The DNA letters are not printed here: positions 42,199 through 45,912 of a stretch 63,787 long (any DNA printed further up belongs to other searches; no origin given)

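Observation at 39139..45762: Methyltransferase / lysine-free small protein / SNF2 helicase cassette that fits no described defence family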

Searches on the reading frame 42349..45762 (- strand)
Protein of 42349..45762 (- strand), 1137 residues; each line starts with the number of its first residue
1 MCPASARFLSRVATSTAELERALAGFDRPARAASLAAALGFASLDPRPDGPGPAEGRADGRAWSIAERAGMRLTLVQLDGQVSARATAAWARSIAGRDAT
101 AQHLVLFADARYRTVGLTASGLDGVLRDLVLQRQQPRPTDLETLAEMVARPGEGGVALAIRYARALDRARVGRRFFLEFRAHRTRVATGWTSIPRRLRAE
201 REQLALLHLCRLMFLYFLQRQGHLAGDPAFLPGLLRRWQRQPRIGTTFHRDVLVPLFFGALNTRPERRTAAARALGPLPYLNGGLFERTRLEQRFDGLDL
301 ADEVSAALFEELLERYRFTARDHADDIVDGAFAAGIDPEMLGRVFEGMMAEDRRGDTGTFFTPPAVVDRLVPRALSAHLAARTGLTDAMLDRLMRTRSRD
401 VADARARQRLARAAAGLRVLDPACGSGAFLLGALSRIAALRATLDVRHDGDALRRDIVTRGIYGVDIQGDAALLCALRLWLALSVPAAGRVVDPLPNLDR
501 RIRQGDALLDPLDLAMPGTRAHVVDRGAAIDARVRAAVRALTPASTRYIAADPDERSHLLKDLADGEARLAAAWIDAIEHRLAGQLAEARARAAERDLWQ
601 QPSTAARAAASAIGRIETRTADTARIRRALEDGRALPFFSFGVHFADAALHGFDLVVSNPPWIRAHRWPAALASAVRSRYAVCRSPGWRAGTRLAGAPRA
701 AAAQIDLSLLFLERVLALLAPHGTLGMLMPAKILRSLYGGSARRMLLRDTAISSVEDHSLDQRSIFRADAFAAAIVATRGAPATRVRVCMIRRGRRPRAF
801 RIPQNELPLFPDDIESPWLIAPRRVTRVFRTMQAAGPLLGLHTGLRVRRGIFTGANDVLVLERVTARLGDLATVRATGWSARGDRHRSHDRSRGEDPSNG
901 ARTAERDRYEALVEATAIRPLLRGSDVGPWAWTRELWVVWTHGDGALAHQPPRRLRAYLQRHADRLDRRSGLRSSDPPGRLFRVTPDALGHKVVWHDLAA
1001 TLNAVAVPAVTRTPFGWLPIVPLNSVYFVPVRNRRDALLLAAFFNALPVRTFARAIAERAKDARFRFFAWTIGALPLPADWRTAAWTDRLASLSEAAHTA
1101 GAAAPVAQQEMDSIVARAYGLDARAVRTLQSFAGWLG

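Call 6: search_protein_families(library=pfam, proteins=[window:42349-45762:-], max_evalue=0.1)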
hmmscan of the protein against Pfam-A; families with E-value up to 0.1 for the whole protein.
window:42349-45762:- (1137 aa): 7 families
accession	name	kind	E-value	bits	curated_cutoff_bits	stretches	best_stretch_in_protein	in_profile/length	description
PF07669.17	Eco57I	-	4.3e-15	56.6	25.3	1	462-758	3-165/171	Eco57I restriction-modification methylase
PF02384.22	N6_Mtase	-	1.4e-09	38.2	20.4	1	414-481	45-99/311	N-6 DNA Methylase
PF20473.4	MmeI_Mtase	-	7.3e-07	29.1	27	1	407-482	11-85/259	MmeI, DNA-methyltransferase domain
PF25120.1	DUF7814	-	0.00014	22.1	27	1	252-294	121-164/228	Domain of unknown function (DUF7814)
PF01170.24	UPF0020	-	0.0026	17.9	22.3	1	404-434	17-47/197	RMKL-like, methyltransferase domain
PF23889.1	DUF7241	-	0.012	16.2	27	1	681-717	5-41/70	Domain of unknown function (DUF7241)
PF20465.4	MmeI_hel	-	0.077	14.2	27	0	250-286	44-75/75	MmeI, helicase spacer domain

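Call 7: search_protein_families(library=padloc, proteins=[window:42349-45762:-], max_evalue=0.1)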
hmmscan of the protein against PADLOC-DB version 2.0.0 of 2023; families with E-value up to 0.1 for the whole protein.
window:42349-45762:- (1137 aa): 53 families (the best 25 are shown)
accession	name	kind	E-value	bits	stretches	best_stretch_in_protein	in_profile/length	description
PDLC03601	REase_MTase_IIG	-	3.5e-28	96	1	205-760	240-763/1110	Type IIG restriction enzyme-methyltransferase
PDLC03630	REase_MTase_IIG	-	1e-26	91.1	2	645-1116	598-1078/1100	Type IIG restriction enzyme-methyltransferase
PDLC03628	REase_MTase_IIG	-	3.3e-21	73.1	3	159-355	149-338/1100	Type IIG restriction enzyme-methyltransferase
PDLC02643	DrmMI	-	8.6e-19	64.9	2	454-733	667-936/1347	DrmMI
PDLC03596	REase_MTase_IIG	-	2e-16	57.2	2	411-509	536-640/1148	Type IIG restriction enzyme-methyltransferase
PDLC03348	MTase_II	-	2.6e-15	54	3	653-867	347-537/727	Type II methyltransferase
PDLC03629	REase_MTase_IIG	-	4.2e-15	52.6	2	350-512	374-537/1182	Type IIG restriction enzyme-methyltransferase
PDLC03612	REase_MTase_IIG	-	4.8e-14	49.5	3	311-441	404-534/1247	Type IIG restriction enzyme-methyltransferase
PDLC03627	REase_MTase_IIG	-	5.1e-14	49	1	336-481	328-480/1136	Type IIG restriction enzyme-methyltransferase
PDLC03598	REase_MTase_IIG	-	1.8e-13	47.3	1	200-447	185-392/912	Type IIG restriction enzyme-methyltransferase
PDLC03580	REase_II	-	2.9e-13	46.5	2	644-1130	608-1095/1112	Type II restriction enzyme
PDLC03313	MTase_II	-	2.3e-12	44.2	1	651-788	143-262/563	Type II methyltransferase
PDLC03604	REase_MTase_IIG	-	2.9e-11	40.2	2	652-864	534-733/1011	Type IIG restriction enzyme-methyltransferase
PDLC02529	PglX|PglXI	-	4.4e-11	39.2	1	413-511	225-322/1189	PglX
PDLC03335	MTase_II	-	6.1e-11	39.7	2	651-776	194-300/607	Type II methyltransferase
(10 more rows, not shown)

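Call 8: search_protein_families(library=ncbifam, proteins=[window:42349-45762:-], max_evalue=0.1)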
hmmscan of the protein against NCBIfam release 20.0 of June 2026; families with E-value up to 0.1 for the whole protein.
window:42349-45762:- (1137 aa): 8 families
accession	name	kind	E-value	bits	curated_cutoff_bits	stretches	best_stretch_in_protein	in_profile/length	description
NF033451.1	BREX_2_MTaseX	equivalog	3e-09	35.2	400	1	412-511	224-318/1185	BREX-2 system adenine-specific DNA-methyltransferase PglX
NF047738.1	antiphage_MADS2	equivalog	1.5e-07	30.1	720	1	417-438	333-354/654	methylation-associated defense system DNA methyltransferase MAD2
NF033452.1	BREX_1_MTaseX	exception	9.3e-07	27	500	1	415-684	313-539/1210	BREX-1 system adenine-specific DNA-methyltransferase PglX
NF033454.1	BREX_5_MTaseX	exception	2e-06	25.7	900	1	415-481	301-366/1404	BREX-5 system adenine-specific DNA-methyltransferase PglX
NF033455.1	BREX_6_MTaseX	exception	9e-06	23.5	900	1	411-482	324-399/1319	BREX-6 system adenine-specific DNA-methyltransferase PglX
TIGR02987.1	met_A_Alw26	exception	0.0019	17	353.5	0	417-446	33-62/523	Alw26I/Eco31I/Esp3I family type II restriction adenine-specific DNA-methyltransferase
TIGR03534.1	RF_mod_PrmC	equivalog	0.025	14.1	199.1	0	651-668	155-172/253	peptide chain release factor N(5)-glutamine methyltransferase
TIGR01177.1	TIGR01177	hypoth_equivalog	0.032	13.5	316.55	1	404-433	171-200/330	TIGR01177 family methyltransferase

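Call 18: search_solved_structures(query=window:42349-45762:-, max_evalue=0.01)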
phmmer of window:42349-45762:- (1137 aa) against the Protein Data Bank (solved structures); distinct sequences matched with E-value up to 0.01: 1.
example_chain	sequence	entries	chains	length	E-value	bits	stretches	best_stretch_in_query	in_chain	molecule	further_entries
3ufb_A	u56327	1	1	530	0.0014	20.3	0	283-370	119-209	Type I restriction-modification system methyltransferase subunit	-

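Call 34: find_homologous_proteins(query=window:42349-45762:-, max_evalue=1e-10)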
Query window:42349-45762:- (1137 aa): 3017 proteins with E <= 1e-10 among 8000 candidates; the best 120 are listed.
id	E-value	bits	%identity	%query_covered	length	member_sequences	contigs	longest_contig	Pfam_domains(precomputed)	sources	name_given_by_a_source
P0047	0.0e+0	2474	100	100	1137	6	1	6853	PF02384.23,PF07669.18,PF20473.5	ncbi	-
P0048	0.0e+0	1601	70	94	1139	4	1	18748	PF02384.23,PF07669.18,PF20473.5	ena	-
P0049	0.0e+0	1574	67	99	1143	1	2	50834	PF02384.23,PF07669.18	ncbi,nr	ncbi:MAG: hypothetical protein L0271_21670 [Gemmatimonadetes bacterium]|nr:hypothetical protein [Gem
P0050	0.0e+0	1265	56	99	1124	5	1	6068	PF02384.23,PF07669.18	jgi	jgi:hypothetical protein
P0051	0.0e+0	1242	55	98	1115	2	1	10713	PF02384.23,PF07669.18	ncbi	-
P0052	0.0e+0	1177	54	99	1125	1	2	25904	PF02384.23,PF07669.18,PF20473.5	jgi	jgi:hypothetical protein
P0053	0.0e+0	1173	53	99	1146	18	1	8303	PF02384.23,PF07669.18,PF20473.5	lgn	-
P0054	0.0e+0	1163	54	94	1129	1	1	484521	PF25120.2,PF02384.23,PF07669.18,PF20473.5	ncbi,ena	-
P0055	0.0e+0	1163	56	94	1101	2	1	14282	PF02384.23,PF07669.18,PF20473.5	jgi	-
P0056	0.0e+0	1153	53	98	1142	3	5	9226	PF02384.23,PF07669.18,PF20473.5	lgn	-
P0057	0.0e+0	1147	55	97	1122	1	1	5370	PF25120.2,PF02384.23,PF07669.18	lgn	-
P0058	0.0e+0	1147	53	99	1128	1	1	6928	PF02384.23,PF07669.18,PF20473.5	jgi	jgi:hypothetical protein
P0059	0.0e+0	1135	56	94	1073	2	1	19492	PF02384.23,PF07669.18,PF20473.5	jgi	jgi:hypothetical protein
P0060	0.0e+0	1133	53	97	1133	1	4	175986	PF02384.23,PF07669.18,PF20473.5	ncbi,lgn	-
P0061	0.0e+0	1123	54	99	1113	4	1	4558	PF02384.23,PF07669.18,PF20473.5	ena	-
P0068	0.0e+0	1100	53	97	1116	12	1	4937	PF02384.23,PF07669.18,PF20473.5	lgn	-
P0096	0.0e+0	1032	52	94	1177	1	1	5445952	PF02384.23,PF07669.18,PF20473.5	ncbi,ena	-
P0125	5.0e-283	961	50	92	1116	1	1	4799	PF02384.23,PF07669.18,PF20473.5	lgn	-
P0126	5.4e-283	961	49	95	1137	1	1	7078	PF02384.23,PF07669.18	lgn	-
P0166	7.4e-271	920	46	98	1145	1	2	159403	PF25120.2,PF02384.23,PF07669.18,PF20473.5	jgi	jgi:hypothetical protein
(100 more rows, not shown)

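Call 35: find_encoding_contigs(protein=P0096, flank=10000, max_places=1)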
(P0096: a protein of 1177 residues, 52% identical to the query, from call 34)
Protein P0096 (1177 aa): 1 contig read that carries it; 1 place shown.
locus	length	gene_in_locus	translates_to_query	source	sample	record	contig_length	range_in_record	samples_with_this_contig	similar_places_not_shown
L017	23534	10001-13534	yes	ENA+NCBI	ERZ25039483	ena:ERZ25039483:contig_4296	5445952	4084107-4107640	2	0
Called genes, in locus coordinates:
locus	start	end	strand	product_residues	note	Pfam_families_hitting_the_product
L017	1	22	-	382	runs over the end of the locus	PF04389:Peptidase_M28, PF01546:Peptidase_M20, PF07687:M20_dimer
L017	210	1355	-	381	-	PF00330:Aconitase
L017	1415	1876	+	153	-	-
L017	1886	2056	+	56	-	-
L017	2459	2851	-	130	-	-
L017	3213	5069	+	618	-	PF26550:Tricorn_2nd (faint), PF07676:PD40 (faint), PF00930:DPPIV_N (weak), PF26549:Tricorn_N, PF00326:Peptidase_S9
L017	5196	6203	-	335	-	PF03372:Exo_endo_phos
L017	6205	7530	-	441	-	PF03448:MgtE_N, PF00571:CBS, PF01769:MgtE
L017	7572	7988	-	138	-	PF02641:DUF190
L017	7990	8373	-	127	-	PF02537:CRCB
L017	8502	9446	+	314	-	PF00294:PfkB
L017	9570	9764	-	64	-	-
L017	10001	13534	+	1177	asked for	PF02384:N6_Mtase (faint), PF20473:MmeI_Mtase, PF07669:Eco57I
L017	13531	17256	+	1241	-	PF04851:ResIII, PF00176:SNF2-rel_dom, PF00270:DEAD (weak), PF00271:Helicase_C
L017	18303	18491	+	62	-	-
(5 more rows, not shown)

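Call 36: find_encoding_contigs(protein=P0166, flank=10000, max_places=1)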
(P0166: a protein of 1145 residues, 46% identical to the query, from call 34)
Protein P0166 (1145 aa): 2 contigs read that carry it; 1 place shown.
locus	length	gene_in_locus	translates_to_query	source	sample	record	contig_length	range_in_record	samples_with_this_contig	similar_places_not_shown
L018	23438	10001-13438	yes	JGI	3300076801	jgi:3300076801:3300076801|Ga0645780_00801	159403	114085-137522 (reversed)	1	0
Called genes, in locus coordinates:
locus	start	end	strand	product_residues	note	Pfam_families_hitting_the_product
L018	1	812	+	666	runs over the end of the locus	PF08309:LVIVD (faint)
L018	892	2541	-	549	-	PF00390:malic, PF03949:Malic_M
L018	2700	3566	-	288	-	PF12704:MacB_PCD (faint), PF02687:FtsX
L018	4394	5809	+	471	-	PF01979:Amidohydro_1, PF07969:Amidohydro_3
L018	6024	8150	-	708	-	PF13089:PP_kinase_N, PF02503:PP_kinase, PF17941:PP_kinase_C_1, PF13091:PLDc_2 (weak), PF13090:PP_kinase_C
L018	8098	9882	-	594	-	PF01019:G_glu_transpept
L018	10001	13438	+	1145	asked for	PF25120:DUF7814 (weak), PF02384:N6_Mtase (faint), PF20473:MmeI_Mtase, PF07669:Eco57I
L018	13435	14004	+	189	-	-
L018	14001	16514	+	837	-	PF04851:ResIII (faint), PF00176:SNF2-rel_dom, PF00271:Helicase_C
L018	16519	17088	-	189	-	PF00578:AhpC-TSA, PF08534:Redoxin, PF13098:Thioredoxin_2 (weak), PF13905:Thioredoxin_8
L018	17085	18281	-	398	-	PF13088:BNR_2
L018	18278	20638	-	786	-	PF13620:CarboxypepD_reg, PF13715:CarbopepD_reg_2, PF07715:Plug, PF00593:TonB_dep_Rec_b-barrel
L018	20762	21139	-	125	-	-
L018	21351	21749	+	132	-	PF11162:DUF2946 (weak)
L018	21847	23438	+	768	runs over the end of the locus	PF13620:CarboxypepD_reg, PF13715:CarbopepD_reg_2, PF07715:Plug, PF00593:TonB_dep_Rec_b-barrel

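Call 37: find_encoding_contigs(protein=P0047, flank=10000, max_places=3)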
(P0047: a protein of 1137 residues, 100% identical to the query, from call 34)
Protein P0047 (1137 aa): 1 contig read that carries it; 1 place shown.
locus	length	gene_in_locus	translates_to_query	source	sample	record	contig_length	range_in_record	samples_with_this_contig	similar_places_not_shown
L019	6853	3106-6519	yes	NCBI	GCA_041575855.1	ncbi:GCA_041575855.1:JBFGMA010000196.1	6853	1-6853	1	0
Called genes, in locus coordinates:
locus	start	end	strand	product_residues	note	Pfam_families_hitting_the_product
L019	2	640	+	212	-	?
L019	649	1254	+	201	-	PF13487:HD_5, PF01966:HD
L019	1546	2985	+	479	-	PF00082:Peptidase_S8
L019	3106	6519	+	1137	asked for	PF02384:N6_Mtase (faint), PF20473:MmeI_Mtase (weak), PF07669:Eco57I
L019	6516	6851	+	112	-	?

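Call 90: list_cluster_members(proteins=[P0047, P0001, P0190, P0049])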
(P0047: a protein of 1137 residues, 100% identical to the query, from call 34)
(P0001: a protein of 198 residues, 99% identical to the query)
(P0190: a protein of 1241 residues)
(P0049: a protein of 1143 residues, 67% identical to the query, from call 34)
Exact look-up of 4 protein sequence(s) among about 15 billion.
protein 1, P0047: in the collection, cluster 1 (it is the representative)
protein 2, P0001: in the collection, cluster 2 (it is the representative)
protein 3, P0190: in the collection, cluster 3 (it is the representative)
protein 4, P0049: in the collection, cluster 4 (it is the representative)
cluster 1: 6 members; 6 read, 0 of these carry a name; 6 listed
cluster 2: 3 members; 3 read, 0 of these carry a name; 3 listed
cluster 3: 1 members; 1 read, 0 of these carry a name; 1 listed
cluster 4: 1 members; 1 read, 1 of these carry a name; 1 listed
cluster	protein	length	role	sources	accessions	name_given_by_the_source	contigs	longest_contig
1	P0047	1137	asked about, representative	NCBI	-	-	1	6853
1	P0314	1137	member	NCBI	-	-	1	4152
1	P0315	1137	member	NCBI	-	-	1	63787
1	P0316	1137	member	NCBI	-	-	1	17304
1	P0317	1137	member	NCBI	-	-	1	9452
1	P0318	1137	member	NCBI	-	-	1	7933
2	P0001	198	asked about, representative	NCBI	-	-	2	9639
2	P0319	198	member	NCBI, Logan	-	-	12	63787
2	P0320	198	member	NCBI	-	-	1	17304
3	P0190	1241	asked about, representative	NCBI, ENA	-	-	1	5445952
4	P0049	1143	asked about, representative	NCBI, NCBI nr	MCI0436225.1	MAG: hypothetical protein L0271_21670 [Gemmatimonadetes bacterium] | hypothetical protein [Gemmatimonadota bacterium]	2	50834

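Call 102: search_solved_structures(query=A5, max_evalue=0.001)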
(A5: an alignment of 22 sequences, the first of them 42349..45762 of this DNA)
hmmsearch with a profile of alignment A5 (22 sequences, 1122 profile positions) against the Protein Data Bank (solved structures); distinct sequences matched with E-value up to 0.001: 10.
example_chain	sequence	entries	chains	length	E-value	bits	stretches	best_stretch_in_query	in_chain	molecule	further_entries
7qw5_A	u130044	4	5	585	2.1e-10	42.6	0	692-857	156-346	Modification methylase BseCI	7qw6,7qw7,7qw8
9ewz_C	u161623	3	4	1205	6.2e-08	34.5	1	349-470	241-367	Adenine-specific methyltransferase BrxX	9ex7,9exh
8zek_A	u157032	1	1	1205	6.3e-08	34.4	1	349-470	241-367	site-specific DNA-methyltransferase (adenine-specific)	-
8c45_A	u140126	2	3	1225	1.7e-07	33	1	349-470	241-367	site-specific DNA-methyltransferase (adenine-specific)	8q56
7lni_A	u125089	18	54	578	2.8e-07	32.3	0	329-371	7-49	Site-specific DNA-methyltransferase (adenine-specific)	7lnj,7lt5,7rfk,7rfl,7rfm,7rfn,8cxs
8cxz_A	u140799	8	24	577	3.1e-07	32.1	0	330-371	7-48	Site-specific DNA-methyltransferase (adenine-specific)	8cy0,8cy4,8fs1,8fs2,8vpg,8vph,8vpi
5hr4_C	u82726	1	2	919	3.4e-07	32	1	327-473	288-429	MmeI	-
2okc_A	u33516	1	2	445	2.1e-05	26.1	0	411-472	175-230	Type I restriction enzyme StySJI M protein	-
3ufb_A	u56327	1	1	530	5.5e-05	24.7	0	411-439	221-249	Type I restriction-modification system methyltransferase subunit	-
8w0p_A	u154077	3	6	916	0.00028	22.4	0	411-446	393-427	RM.BsaXI | site-specific DNA-methyltransferase (adenine-specific)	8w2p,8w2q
